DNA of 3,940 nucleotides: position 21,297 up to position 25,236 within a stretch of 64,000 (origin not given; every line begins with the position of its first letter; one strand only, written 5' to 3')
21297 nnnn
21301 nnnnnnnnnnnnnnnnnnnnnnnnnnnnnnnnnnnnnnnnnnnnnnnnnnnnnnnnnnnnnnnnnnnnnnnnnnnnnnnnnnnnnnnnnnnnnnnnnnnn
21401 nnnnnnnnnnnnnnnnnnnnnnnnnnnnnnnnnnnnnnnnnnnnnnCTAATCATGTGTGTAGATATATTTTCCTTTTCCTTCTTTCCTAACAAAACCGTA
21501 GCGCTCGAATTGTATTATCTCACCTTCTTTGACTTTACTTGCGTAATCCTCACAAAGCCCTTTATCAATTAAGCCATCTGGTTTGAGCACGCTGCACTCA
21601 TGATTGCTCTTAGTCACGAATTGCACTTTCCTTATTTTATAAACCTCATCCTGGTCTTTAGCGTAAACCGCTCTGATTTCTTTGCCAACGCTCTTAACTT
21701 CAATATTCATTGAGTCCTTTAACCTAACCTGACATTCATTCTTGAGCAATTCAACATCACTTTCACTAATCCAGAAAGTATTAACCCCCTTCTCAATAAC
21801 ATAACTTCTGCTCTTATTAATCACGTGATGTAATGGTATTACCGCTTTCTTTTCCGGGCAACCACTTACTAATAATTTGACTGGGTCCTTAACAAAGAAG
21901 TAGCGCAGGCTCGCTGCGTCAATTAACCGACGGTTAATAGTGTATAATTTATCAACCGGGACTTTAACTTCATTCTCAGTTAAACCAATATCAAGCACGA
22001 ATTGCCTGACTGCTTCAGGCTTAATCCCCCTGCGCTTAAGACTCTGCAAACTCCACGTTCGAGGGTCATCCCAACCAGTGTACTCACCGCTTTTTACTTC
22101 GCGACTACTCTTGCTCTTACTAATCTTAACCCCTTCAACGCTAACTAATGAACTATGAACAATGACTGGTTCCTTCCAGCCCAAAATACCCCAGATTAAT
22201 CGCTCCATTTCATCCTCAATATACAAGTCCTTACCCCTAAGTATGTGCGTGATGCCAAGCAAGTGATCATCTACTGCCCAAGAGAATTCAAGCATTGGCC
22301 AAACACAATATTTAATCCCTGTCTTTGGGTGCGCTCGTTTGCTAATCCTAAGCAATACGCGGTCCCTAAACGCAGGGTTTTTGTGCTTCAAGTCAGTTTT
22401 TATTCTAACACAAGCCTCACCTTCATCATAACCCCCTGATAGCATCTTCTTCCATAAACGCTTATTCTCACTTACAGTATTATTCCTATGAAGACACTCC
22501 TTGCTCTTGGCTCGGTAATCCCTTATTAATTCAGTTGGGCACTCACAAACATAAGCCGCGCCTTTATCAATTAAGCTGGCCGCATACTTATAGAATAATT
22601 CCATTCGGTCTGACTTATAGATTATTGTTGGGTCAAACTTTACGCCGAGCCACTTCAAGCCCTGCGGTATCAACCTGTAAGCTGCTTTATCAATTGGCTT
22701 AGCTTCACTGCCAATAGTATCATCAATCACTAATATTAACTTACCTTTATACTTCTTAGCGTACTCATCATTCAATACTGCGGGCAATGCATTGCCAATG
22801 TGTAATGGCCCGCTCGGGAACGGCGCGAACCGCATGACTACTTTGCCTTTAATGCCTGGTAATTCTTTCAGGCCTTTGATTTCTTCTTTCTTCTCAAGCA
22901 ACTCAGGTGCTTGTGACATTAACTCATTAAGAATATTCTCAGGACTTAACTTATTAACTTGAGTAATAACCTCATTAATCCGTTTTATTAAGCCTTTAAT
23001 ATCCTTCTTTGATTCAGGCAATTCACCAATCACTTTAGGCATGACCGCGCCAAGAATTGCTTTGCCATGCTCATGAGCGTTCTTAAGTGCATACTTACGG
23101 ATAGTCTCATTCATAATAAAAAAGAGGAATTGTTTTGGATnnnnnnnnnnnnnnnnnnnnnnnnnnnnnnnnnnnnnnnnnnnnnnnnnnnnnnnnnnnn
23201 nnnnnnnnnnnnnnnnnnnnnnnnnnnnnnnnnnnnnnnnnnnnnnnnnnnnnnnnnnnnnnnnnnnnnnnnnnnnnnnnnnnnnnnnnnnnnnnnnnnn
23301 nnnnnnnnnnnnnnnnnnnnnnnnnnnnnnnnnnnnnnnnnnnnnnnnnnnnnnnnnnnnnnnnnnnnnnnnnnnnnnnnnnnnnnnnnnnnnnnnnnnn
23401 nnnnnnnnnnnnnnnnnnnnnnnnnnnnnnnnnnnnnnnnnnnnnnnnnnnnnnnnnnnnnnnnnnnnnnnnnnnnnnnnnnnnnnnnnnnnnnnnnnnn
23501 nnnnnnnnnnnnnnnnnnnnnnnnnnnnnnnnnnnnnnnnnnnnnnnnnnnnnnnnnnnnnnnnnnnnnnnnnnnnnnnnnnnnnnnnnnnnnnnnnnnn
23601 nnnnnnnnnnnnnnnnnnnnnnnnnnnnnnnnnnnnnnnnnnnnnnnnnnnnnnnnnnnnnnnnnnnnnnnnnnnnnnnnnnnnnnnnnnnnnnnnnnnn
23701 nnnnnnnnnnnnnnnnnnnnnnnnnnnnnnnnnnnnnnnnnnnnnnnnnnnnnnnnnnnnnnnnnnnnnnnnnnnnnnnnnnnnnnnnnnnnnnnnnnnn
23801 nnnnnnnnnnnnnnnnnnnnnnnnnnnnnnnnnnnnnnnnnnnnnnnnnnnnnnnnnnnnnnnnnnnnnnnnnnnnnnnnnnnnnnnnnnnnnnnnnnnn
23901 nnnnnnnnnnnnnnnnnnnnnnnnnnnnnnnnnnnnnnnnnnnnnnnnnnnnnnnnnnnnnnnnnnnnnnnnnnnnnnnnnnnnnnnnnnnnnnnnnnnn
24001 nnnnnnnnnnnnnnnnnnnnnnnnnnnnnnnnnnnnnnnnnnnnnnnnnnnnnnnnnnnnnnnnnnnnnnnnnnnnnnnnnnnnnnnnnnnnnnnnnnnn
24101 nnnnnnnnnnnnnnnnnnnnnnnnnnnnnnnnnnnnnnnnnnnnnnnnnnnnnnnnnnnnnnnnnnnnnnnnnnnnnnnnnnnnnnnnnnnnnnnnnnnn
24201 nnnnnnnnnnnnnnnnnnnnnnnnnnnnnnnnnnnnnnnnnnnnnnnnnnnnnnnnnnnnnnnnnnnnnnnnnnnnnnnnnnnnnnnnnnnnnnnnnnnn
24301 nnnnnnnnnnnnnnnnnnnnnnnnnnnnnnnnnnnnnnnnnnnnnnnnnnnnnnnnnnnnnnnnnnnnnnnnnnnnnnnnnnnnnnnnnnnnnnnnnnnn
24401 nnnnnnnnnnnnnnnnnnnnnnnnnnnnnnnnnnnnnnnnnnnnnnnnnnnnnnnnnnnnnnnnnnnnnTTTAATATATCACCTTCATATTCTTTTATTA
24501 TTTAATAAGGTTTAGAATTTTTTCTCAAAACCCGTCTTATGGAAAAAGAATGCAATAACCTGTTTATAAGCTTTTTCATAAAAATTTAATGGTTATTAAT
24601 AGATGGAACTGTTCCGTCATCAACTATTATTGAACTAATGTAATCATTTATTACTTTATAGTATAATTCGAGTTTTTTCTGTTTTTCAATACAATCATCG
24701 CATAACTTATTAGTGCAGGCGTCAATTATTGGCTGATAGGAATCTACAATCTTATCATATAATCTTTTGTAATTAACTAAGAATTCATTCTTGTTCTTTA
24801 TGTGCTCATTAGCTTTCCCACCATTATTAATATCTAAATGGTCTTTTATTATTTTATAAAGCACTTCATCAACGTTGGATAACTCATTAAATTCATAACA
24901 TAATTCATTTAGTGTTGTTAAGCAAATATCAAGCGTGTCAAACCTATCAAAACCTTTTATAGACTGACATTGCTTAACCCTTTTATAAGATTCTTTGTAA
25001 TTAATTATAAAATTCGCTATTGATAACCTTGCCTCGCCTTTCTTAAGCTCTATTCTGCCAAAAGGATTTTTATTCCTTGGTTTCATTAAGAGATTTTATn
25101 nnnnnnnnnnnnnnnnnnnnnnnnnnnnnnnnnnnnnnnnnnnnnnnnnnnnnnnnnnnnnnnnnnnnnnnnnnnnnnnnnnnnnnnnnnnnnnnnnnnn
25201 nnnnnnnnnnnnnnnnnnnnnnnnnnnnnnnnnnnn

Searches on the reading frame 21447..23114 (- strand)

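Call 3: search_protein_families(library=pfam, proteins=[window:21447-23114:-], max_evalue=0.1)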
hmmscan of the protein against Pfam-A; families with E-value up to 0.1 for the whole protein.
window:21447-23114:- (555 aa): 4 families
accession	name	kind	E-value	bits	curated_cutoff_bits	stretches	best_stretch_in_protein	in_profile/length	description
PF00749.27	tRNA-synt_1c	-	7.4e-70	235.8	23.4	1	91-396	1-310/314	tRNA synthetases class I (E and Q), catalytic domain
PF03950.23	tRNA-synt_1c_C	-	4.4e-11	43.3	23.9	1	404-480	3-83/91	tRNA synthetases class I (E and Q), anti-codon binding domain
PF20974.2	tRNA-synt_1c_C2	-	8e-08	33.3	23.9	1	503-543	25-67/69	tRNA synthetases class I (E and Q), anti-codon binding domain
PF01921.24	tRNA-synt_1f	-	0.03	13.7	27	0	279-336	226-288/360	tRNA synthetases class I (K)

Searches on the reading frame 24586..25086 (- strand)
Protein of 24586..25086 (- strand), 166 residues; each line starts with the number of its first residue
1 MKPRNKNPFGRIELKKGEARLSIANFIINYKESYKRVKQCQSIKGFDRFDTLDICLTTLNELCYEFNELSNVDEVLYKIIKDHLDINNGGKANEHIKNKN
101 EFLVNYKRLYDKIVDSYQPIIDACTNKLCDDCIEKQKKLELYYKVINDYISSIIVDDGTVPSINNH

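Call 3: search_protein_families(library=pfam, proteins=[window:24586-25086:-], max_evalue=0.1)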
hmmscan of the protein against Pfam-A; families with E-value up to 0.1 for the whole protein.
window:24586-25086:- (166 aa): 1 family
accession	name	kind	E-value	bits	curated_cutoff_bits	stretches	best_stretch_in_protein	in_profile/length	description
PF16685.11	zf-RING_10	-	0.037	14.6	31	1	113-149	10-46/70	zinc RING finger of MSL2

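Call 4: search_protein_families(library=ncbifam, proteins=[window:24586-25086:-], max_evalue=0.1)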
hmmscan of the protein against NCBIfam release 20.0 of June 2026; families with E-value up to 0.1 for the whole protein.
window:24586-25086:- (166 aa): 2 families
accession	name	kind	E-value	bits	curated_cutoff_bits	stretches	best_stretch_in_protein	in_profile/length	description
TIGR01924.1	rsbW_low_gc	equivalog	0.084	12.3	155.05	0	110-159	37-87/159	anti-sigma B factor RsbW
NF003144.0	PRK04069.1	equivalog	0.088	12.2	145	1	110-160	37-88/161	anti-sigma B factor RsbW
